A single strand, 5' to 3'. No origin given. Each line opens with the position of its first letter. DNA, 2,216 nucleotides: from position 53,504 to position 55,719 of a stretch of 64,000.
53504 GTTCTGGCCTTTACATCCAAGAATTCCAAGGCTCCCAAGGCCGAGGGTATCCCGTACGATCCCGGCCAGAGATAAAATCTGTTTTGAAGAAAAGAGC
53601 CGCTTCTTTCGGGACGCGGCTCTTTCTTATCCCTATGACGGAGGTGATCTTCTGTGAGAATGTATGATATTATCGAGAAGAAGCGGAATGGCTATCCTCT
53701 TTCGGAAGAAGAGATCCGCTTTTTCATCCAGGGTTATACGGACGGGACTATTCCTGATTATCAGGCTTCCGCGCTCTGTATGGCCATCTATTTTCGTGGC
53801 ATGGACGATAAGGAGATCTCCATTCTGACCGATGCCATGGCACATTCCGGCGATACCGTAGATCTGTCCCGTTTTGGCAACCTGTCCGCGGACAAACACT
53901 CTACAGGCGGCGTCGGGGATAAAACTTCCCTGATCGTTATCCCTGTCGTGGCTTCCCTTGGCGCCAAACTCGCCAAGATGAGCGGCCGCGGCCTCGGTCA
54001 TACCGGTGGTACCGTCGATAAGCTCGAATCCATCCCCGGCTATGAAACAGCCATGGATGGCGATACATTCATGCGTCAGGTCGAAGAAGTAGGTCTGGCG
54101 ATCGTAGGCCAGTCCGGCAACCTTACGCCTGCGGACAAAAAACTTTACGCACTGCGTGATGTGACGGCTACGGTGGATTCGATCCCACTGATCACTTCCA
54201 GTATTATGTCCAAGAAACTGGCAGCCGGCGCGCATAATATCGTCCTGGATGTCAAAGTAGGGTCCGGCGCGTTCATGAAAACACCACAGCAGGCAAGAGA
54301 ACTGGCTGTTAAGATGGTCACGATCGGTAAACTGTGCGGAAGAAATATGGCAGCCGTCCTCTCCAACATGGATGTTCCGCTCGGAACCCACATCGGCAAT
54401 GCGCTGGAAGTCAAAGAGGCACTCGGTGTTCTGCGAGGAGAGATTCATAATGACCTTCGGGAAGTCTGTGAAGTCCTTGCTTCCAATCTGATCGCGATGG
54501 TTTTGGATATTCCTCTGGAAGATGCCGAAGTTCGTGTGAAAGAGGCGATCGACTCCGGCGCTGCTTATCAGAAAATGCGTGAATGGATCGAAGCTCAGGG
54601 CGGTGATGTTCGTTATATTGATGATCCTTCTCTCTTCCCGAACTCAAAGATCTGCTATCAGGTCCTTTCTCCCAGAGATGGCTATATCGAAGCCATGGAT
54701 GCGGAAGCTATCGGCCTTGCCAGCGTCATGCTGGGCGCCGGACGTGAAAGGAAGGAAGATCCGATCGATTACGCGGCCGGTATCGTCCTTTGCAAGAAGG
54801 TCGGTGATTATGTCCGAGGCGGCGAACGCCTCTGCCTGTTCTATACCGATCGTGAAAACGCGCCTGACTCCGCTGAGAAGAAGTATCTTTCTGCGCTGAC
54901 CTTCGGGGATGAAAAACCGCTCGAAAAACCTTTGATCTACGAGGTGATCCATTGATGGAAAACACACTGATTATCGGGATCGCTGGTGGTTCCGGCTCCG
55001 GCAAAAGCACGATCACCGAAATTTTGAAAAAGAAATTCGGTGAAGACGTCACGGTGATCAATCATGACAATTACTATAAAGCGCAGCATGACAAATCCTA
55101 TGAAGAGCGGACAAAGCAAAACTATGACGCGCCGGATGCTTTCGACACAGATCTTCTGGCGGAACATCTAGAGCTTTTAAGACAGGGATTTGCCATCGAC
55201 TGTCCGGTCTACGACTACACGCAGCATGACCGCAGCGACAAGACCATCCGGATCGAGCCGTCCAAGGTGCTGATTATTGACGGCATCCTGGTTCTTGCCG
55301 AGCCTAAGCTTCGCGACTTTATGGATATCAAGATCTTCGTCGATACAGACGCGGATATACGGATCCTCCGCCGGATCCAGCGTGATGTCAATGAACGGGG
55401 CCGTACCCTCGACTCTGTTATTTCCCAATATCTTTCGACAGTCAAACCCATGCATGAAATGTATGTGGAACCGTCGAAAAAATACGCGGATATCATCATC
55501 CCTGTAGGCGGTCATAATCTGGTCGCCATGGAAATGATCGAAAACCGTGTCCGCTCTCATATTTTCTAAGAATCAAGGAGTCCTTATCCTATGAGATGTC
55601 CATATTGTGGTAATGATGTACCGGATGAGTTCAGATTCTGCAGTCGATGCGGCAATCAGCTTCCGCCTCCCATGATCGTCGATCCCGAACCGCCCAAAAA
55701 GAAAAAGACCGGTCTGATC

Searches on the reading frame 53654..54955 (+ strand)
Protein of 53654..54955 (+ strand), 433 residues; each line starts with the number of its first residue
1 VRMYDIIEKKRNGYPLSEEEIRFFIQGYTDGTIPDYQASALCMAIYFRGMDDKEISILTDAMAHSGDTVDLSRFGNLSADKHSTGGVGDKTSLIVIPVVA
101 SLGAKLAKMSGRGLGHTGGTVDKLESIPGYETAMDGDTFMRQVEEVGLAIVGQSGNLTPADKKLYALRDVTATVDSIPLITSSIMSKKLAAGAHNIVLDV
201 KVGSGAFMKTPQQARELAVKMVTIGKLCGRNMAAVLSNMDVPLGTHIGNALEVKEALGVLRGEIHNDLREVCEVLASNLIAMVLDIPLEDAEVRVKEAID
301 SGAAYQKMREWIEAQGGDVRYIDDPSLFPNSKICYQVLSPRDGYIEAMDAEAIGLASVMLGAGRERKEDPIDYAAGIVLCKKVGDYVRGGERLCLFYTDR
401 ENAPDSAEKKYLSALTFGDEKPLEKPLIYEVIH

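Call 28: search_protein_families(library=pfam, proteins=[window:53654-54955:+])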
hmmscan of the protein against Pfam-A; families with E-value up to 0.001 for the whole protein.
window:53654-54955:+ (433 aa): 3 families
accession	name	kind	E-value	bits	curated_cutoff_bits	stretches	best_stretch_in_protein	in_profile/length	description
PF00591.27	Glycos_transf_3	-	5.5e-42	144.6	27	1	79-305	5-253/253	Glycosyl transferase family, a/b domain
PF02885.22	Glycos_trans_3N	-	5.9e-23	80.8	26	1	5-66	2-63/63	Glycosyl transferase family, helical bundle domain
PF07831.19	PYNP_C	-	6.2e-23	80.7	27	1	344-415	1-72/75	Pyrimidine nucleoside phosphorylase C-terminal domain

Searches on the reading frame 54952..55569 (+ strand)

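Call 28: search_protein_families(library=pfam, proteins=[window:54952-55569:+])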
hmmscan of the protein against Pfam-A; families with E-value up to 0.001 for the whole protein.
window:54952-55569:+ (205 aa): 7 families
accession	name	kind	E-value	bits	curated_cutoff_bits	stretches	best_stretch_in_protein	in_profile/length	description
PF00485.24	PRK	-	7.6e-48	163.4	22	1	7-191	1-195/196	Phosphoribulokinase / Uridine kinase family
PF13238.12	AAA_18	-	5e-10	40.3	29.4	1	8-150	1-117/128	AAA domain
PF01121.26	CoaE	-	6.2e-07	29.7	27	0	6-44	1-36/180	Dephospho-CoA kinase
PF06414.18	Zeta_toxin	-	1.7e-05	24.8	22.3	1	9-60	20-72/199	Zeta toxin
PF01712.25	dNK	-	2.6e-05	24.5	27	1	8-200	1-194/203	Deoxynucleoside kinase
PF02224.24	Cytidylate_kin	-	0.00017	21.8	26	0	8-31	1-24/211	Cytidylate kinase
PF13207.12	AAA_17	-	0.00096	19.9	27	0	12-33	2-21/136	AAA domain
